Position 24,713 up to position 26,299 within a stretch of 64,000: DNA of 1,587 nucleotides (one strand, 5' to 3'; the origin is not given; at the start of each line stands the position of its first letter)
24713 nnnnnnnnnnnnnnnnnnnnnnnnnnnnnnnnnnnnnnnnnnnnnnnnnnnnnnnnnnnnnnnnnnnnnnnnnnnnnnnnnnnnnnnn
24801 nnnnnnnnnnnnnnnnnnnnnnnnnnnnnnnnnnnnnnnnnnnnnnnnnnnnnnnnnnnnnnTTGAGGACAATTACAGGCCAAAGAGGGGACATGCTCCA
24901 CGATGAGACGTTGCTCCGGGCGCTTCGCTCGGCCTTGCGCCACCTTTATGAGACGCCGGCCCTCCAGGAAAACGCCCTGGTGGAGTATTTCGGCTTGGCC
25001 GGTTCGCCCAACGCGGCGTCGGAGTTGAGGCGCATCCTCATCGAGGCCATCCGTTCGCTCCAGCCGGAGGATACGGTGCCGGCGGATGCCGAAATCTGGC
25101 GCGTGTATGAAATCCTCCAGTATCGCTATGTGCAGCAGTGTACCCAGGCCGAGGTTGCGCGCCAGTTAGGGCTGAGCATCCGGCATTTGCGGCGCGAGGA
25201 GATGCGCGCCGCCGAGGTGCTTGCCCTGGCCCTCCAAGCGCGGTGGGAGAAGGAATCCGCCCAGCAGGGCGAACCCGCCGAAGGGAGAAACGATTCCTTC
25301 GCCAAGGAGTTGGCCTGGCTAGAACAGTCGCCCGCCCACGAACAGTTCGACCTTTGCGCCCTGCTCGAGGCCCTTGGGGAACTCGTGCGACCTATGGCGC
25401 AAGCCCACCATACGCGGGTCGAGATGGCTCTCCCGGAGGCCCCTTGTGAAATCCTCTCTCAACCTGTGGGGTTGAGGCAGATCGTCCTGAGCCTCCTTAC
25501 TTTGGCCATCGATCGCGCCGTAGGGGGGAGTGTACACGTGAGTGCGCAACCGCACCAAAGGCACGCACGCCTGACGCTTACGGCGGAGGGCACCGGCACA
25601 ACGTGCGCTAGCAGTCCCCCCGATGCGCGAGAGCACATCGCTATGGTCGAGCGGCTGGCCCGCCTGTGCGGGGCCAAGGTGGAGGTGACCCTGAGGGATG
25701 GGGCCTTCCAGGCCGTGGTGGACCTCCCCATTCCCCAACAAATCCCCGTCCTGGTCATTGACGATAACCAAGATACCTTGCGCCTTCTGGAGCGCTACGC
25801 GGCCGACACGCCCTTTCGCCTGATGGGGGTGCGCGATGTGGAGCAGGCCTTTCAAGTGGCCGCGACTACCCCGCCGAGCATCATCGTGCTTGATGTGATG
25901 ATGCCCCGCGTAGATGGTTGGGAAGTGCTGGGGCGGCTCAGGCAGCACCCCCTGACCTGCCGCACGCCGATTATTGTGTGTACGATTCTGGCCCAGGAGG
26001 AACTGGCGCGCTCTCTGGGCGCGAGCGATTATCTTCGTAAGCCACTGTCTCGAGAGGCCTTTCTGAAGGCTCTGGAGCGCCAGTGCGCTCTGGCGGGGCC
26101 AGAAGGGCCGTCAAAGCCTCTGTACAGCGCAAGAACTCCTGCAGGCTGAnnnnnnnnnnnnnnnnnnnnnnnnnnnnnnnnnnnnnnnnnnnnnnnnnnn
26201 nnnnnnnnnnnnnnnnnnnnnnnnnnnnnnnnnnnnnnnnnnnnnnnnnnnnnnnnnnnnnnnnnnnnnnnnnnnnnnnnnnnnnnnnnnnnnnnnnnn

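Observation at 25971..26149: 179-bp convergent overlap between the regulator gene and the hybrid histidine kinase gene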

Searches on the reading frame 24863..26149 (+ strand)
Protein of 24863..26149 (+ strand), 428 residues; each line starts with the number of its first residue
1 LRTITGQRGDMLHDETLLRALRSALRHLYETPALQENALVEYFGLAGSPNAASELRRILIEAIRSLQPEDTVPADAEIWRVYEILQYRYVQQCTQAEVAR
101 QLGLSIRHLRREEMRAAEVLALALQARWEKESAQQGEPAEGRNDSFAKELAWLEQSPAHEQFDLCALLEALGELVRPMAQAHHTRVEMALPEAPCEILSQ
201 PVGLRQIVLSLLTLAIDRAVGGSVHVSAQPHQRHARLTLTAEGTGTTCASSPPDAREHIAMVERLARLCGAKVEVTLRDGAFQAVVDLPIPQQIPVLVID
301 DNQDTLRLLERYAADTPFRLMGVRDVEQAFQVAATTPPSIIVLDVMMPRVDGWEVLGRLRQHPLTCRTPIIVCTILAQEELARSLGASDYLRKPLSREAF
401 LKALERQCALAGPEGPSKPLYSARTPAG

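Call 3: search_protein_families(library=pfam, proteins=[window:24863-26149:+], max_evalue=0.01)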
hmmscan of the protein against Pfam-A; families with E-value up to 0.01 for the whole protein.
window:24863-26149:+ (428 aa): 3 families
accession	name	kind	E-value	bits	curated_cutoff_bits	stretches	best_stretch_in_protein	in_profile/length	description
PF00072.30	Response_reg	-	9.3e-19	68.1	30.2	1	296-404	1-110/111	Response regulator receiver domain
PF04545.22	Sigma70_r4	-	0.00027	20.8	24.1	1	83-119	11-47/50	Sigma-70, region 4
PF08281.18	Sigma70_r4_2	-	0.0023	18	25.7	0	83-110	17-44/54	Sigma-70, region 4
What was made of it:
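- On Response regulator receiver domain (PF00072): regulator: Profile 1-110/111, 68 bits (call 3).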

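Call 14: find_homologous_proteins(query=window:24863-26146:+, max_evalue=1e-10)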
Query window:24863-26146:+ (428 aa): 702 proteins with E <= 1e-10 among 8000 candidates; the best 120 are listed.
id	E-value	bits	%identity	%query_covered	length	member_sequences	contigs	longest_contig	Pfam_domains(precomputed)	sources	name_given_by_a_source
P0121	9.9e-270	912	100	98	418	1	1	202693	PF00072.31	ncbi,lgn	-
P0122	8.1e-211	718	81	97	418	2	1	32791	PF00072.31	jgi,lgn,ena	-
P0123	3.3e-177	608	71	97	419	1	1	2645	PF00072.31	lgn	-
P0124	1.2e-172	593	69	97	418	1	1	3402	PF00072.31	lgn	-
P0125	1.5e-118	415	53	98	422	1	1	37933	PF00072.31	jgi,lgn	jgi:CheY-like chemotaxis protein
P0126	1.8e-118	414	53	98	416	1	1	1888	PF00072.31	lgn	-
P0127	6.5e-114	399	51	98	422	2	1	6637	PF00072.31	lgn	-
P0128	3.0e-113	397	53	97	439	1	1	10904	PF00072.31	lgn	-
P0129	3.2e-107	377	53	95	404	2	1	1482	PF00072.31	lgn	-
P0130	2.0e-106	375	50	94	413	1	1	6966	PF00072.31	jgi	-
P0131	2.1e-105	371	49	95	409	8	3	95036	PF00072.31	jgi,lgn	jgi:CheY-like chemotaxis protein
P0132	2.5e-105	371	48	98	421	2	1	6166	PF00072.31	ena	-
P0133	4.3e-103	364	47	95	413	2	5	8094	PF00072.31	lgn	-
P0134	1.2e-102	362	47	95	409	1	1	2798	PF00072.31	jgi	-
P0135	7.9e-102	359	49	94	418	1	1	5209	PF00072.31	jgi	jgi:CheY-like chemotaxis protein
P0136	2.7e-101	358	48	97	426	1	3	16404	PF00072.31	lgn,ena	-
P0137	9.5e-101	356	47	94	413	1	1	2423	PF00072.31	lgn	-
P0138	2.4e-100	355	46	97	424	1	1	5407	PF00072.31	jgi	jgi:CheY-like chemotaxis protein/AraC-like DNA-binding protein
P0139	9.9e-100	353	47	96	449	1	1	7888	PF00072.31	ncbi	-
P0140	1.1e-99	352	48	94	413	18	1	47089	PF00072.31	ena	-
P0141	4.0e-99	351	47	96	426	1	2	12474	PF00072.31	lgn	-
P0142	6.5e-99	350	46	94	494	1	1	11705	PF00072.31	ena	-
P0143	7.8e-99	350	47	93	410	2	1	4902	PF00072.31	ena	-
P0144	2.2e-98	348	47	94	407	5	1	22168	PF00072.31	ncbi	-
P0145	2.4e-98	348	46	95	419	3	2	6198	PF00072.31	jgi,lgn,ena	-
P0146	6.6e-98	347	45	97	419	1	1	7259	PF00072.31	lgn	-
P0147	1.1e-97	346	47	94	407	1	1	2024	PF00072.31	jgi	jgi:CheY-like chemotaxis protein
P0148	1.6e-97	345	47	93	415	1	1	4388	PF00072.31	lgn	-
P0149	1.6e-97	345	47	94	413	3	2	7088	PF00072.31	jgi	jgi:CheY-like chemotaxis protein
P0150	2.4e-97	345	47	94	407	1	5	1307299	PF00072.31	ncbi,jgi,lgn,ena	ncbi:MAG: response regulator [Anaerolineae bacterium]|jgi:CheY-like chemotaxis protein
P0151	2.8e-97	345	46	94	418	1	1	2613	PF00072.31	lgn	-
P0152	3.7e-97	344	47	94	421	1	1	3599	PF00072.31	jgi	jgi:CheY-like chemotaxis protein/AraC-like DNA-binding protein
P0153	3.9e-97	344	47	94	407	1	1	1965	PF00072.31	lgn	-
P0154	6.0e-97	343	47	94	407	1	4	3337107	PF00072.31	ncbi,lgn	-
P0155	6.4e-97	343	47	93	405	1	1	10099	PF00072.31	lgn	-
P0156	1.3e-96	342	47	94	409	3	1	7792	PF00072.31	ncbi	-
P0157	1.6e-96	342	46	93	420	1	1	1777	PF00072.31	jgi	jgi:CheY-like chemotaxis protein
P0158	2.0e-96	342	46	94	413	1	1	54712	PF00072.31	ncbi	-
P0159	3.0e-96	341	48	94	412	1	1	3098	PF00072.31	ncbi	-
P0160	3.1e-96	341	45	94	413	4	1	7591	PF00072.31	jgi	jgi:CheY-like chemotaxis protein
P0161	3.5e-96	341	45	94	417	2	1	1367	PF00072.31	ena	-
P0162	3.9e-96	341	47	94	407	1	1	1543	PF00072.31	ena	-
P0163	3.9e-96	341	45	94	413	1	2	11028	PF00072.31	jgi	jgi:CheY-like chemotaxis protein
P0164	4.1e-96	341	46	95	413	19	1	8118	PF04545.23,PF00072.31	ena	-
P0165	4.9e-96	340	48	93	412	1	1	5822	PF00072.31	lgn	-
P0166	5.8e-96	340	47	94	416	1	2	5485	PF00072.31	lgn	-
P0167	6.1e-96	340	47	94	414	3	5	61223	PF00072.31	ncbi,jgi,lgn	-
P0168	6.2e-96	340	46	92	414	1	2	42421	PF00072.31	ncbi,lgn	-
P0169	7.8e-96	340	46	93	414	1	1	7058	PF00072.31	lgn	-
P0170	1.0e-95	339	46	95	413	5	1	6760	PF04545.23,PF00072.31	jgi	-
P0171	1.1e-95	339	46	96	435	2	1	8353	PF00072.31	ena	-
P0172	1.4e-95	339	45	97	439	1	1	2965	PF00072.31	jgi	jgi:CheY-like chemotaxis protein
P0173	1.4e-95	339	45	93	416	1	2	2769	PF04545.23,PF00072.31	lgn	-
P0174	2.0e-95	338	47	92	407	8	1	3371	PF00072.31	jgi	jgi:CheY-like chemotaxis protein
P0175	4.4e-95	337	45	94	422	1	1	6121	PF00072.31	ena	-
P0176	6.6e-95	337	45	93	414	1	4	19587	PF00072.31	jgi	-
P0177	7.2e-95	337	45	93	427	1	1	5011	PF00072.31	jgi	jgi:CheY-like chemotaxis protein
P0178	9.3e-95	336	45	93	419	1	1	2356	PF00072.31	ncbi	-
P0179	1.1e-94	336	46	94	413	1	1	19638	PF00072.31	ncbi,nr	ncbi:MAG: response regulator [Anaerolineae bacterium]|nr:response regulator [Anaerolineae bacterium]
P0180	1.7e-94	335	46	93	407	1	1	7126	PF00072.31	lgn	-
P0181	1.8e-94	335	47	94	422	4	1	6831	PF00072.31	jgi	-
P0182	2.1e-94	335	45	93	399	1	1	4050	PF04545.23,PF00072.31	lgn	-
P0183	2.2e-94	335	44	95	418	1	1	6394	PF04545.23,PF00072.31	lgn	-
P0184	2.6e-94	335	45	92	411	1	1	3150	PF00072.31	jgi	jgi:CheY-like chemotaxis protein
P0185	3.3e-94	334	45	93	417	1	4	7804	PF00072.31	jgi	jgi:CheY-like chemotaxis protein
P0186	4.4e-94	334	46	93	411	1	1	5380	PF00072.31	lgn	-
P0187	5.0e-94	334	46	93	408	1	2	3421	PF00072.31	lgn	-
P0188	5.4e-94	334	45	97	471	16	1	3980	PF00072.31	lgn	-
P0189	5.7e-94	334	45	95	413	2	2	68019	PF00072.31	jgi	jgi:CheY-like chemotaxis protein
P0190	1.0e-93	333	45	94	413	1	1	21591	PF00072.31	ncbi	-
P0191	1.1e-93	333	46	95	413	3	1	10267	PF04545.23,PF00072.31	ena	-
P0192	1.1e-93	333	46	95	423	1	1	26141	PF00072.31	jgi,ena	-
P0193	1.4e-93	332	46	92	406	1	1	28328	PF00072.31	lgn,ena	-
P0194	1.4e-93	332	45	95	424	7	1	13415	PF00072.31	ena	-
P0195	1.7e-93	332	45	95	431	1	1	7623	PF04545.23,PF00072.31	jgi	jgi:CheY-like chemotaxis protein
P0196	1.9e-93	332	45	93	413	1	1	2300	PF00072.31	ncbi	-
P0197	2.4e-93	332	45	93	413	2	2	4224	PF00072.31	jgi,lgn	-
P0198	2.6e-93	331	47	93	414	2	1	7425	PF00072.31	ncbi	-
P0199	3.3e-93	331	46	92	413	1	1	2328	PF00072.31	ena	-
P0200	3.3e-93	331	47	91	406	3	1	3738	PF00072.31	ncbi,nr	ncbi:MAG: response regulator [Anaerolineae bacterium]|nr:response regulator [Anaerolineae bacterium]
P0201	3.8e-93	331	44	94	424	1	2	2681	PF04545.23,PF00072.31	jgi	jgi:CheY-like chemotaxis protein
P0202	4.5e-93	331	44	95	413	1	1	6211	PF00072.31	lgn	-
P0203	4.8e-93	331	45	94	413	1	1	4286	PF00072.31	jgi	jgi:CheY-like chemotaxis protein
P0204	5.6e-93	330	45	94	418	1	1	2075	PF00072.31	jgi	jgi:CheY-like chemotaxis protein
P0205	6.5e-93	330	46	93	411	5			PF00072.31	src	-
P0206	8.6e-93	330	45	93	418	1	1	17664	PF00072.31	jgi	-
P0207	9.1e-93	330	46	95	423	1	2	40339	PF00072.31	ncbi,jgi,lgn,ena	-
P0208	1.1e-92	329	45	93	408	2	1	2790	PF00072.31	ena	-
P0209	1.2e-92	329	44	93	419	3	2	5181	PF00072.31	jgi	jgi:CheY-like chemotaxis protein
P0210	1.2e-92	329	45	94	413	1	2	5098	PF00072.31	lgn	-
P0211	1.3e-92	329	43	96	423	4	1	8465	PF00072.31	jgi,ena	-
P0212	1.3e-92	329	45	95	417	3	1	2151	PF00072.31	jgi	jgi:CheY-like chemotaxis protein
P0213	1.4e-92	329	45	93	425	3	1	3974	PF00072.31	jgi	jgi:CheY-like chemotaxis protein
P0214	1.6e-92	329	44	95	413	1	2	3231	PF00072.31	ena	-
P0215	1.8e-92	329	43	94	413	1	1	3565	PF00072.31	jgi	jgi:CheY-like chemotaxis protein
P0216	1.8e-92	329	43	93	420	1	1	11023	PF00072.31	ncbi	-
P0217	1.9e-92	329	45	93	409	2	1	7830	PF00072.31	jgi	-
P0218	2.0e-92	329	46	93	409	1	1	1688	PF00072.31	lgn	-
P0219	2.2e-92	328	44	95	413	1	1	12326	PF00072.31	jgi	jgi:CheY-like chemotaxis protein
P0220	2.3e-92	328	44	93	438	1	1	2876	PF00072.31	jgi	jgi:CheY-like chemotaxis protein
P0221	2.4e-92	328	45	94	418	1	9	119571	PF00072.31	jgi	jgi:CheY-like chemotaxis protein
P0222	2.5e-92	328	42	95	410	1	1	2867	PF00072.31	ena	-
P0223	2.7e-92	328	45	94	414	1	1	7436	PF00072.31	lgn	-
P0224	2.9e-92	328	44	93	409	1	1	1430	PF00072.31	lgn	-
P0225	3.6e-92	328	44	93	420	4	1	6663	PF00072.31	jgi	jgi:CheY-like chemotaxis protein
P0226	4.0e-92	328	45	92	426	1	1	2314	PF00072.31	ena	-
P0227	4.0e-92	328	44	94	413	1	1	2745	PF00072.31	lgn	-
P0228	4.3e-92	327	46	93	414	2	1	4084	PF00072.31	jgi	jgi:CheY-like chemotaxis protein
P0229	5.2e-92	327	46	92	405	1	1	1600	PF00072.31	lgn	-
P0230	7.6e-92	327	44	96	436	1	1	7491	PF00072.31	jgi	-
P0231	8.7e-92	326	44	93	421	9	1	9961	PF00072.31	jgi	jgi:CheY-like chemotaxis protein/signal transduction histidine kinase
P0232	9.6e-92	326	46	93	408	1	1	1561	PF04545.23,PF00072.31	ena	-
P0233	1.1e-91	326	45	93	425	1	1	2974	PF00072.31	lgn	-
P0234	1.1e-91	326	44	94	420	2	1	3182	PF00072.31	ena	-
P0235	1.2e-91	326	45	95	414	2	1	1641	PF00072.31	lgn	-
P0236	1.5e-91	326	46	94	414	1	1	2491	PF04545.23,PF00072.31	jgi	-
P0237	1.9e-91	325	43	93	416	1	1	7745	PF00072.31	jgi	-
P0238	2.0e-91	325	44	95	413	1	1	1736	PF00072.31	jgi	jgi:CheY-like chemotaxis protein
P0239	2.1e-91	325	45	91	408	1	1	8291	PF00072.31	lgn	-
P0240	3.2e-91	325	45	95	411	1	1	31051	PF00072.31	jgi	-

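Call 45: predict_structure(alignment_id=A3)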
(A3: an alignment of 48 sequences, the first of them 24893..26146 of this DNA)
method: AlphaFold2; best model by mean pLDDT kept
length: 418 residues; sequences in the alignment: 48
mean_pLDDT: 88.7   pTM: 0.55
mean pLDDT of the five models: 88.7, 88.3, 88.1, 86.8, 85.9
residues with pLDDT >= 90: 300; 70-90: 73; 50-70: 23; < 50: 22
segments of 3 or more residues with pLDDT < 50: 127-133, 404-418
pLDDT, mean of each block of 10 residues (from residue 1): 89 97 97 93 96 94 90 96 91 95 97 92 60 57 72 94 96 96 90 94 94 96 92 72 79 91 90 94 91 95 91 97 95 95 97 97 93 95 95 93 46 43
secondary structure, 60 per line:
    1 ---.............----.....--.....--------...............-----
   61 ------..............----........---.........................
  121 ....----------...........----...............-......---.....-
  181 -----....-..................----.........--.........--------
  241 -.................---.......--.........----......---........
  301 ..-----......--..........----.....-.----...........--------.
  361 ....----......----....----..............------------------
elements in order: H4-16 H21-25 H28-32 H41-55 H67-80 H85-92 H96-124 H135-145 E150-153 H154-164 H166-171 E175-179 E186-189 H191-208 E213-221 E224-232 H242-258 E262-268 E271-279 E284-289 H293-302 E308-313 H316-325 E330-334 H342-351 E360-364 H369-374 E379-382 H387-400
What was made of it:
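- On Response regulator receiver domain (PF00072): regulator: AF2 gives a (beta-alpha)5 fold (call 45).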

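Call 48: fold_search(model_id=the predicted structure, library=pdb)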
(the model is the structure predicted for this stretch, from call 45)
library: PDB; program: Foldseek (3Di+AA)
matches with E <= 10: 1621; with E <= 0.001: 833
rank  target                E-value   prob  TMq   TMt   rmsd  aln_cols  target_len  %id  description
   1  6qrj                  7.7e-12  1.00  0.27  0.24  16.6       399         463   17  Crystal structure of ShkA full-length in complex with AMPPNP (released 2020-01-08)
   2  6rh8_A                8.8e-09  1.00  0.29  0.50  17.5       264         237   13  Revisiting pH-gated conformational switch. Complex HK853 mutant H260A -RR468 mutant D53A pH 5.3 (released 2020-02-19)
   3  6rh0_A                8.8e-09  1.00  0.30  0.51  17.5       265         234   14  Revisiting pH-gated conformational switch. Complex HK853-RR468 pH 5.5 (released 2020-02-19)
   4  7ltq_B                1.4e-08  1.00  0.29  0.46  17.8       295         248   15  Crystal Structure of a histidine kinase from Burkholderia ambifaria MC40-6 (released 2021-03-17)
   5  9dvt_R                1.8e-08  1.00  0.26  0.45   2.5       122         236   30  Cryo-EM structure of RpaA bound to PkaiBC DNA and the CTD of the alpha subunit of RNAP from the cyanobacterium Synecho (released 2025-10-15)
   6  6xvu_A                1.8e-08  1.00  0.25  0.67   3.5       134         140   31  Bacteriophytochrome response regulator from Deinococcus radiodurans (released 2021-06-30)
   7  6dk7_E                2.1e-08  1.00  0.29  0.50   4.9       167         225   21  RetS histidine kinase region with cobalt (released 2019-03-20)
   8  8g3a_D                2.1e-08  1.00  0.30  0.37  28.0       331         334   14  BceAB-S nucleotide free TM state 1 (released 2023-06-21)
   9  9dvt_S                2.2e-08  1.00  0.27  0.47   2.3       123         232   30  Cryo-EM structure of RpaA bound to PkaiBC DNA and the CTD of the alpha subunit of RNAP from the cyanobacterium Synecho (released 2025-10-15)
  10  9jfj_B                2.4e-08  1.00  0.28  0.50  13.6       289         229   16  Crystal structure of the cytoplasmic domain of ZraS in ADP-bound form (released 2025-03-26)
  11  9jfj_A                2.4e-08  1.00  0.28  0.49  22.8       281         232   17  Crystal structure of the cytoplasmic domain of ZraS in ADP-bound form (released 2025-03-26)
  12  6rgz_A                2.5e-08  1.00  0.31  0.52  18.0       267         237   13  Revisiting pH-gated conformational switch. Complex HK853-RR468 pH 6.5 (released 2020-02-19)
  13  4ja2                  2.6e-08  1.00  0.26  0.85   1.8       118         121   30  Structural basis of a rationally rewired protein-protein interface (RR468mutant V13P, L14I, I17M and N21V) (released 2013-09-04)
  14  4jas_A                2.6e-08  1.00  0.30  0.50  17.2       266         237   15  Structural basis of a rationally rewired protein-protein interface (HK853mutant A268V, A271G, T275M, V294T and D297E a (released 2013-09-04)
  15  7zp0_A                2.8e-08  1.00  0.28  0.52  17.0       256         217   14  Crystal structure of CusS histidine kinase catalytic core from Escherichia coli (released 2022-08-31)
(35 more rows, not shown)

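Call 49: find_encoding_contigs(protein=P0121, flank=3500, max_places=3)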
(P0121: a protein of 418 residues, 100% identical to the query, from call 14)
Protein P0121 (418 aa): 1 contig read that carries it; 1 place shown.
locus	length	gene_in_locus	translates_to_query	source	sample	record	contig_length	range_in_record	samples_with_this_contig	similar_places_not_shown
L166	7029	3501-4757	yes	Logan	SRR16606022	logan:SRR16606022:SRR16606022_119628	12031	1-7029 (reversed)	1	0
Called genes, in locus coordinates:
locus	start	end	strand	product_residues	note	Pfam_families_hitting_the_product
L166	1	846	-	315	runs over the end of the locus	PF00528:BPD_transp_1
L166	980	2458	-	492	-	PF01547:SBP_bac_1, PF13416:SBP_bac_8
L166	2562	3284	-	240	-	PF03737:RraA-like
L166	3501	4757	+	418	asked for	PF00072:Response_reg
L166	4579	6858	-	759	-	PF00512:HisKA, PF02518:HATPase_c, PF00072:Response_reg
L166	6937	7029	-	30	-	?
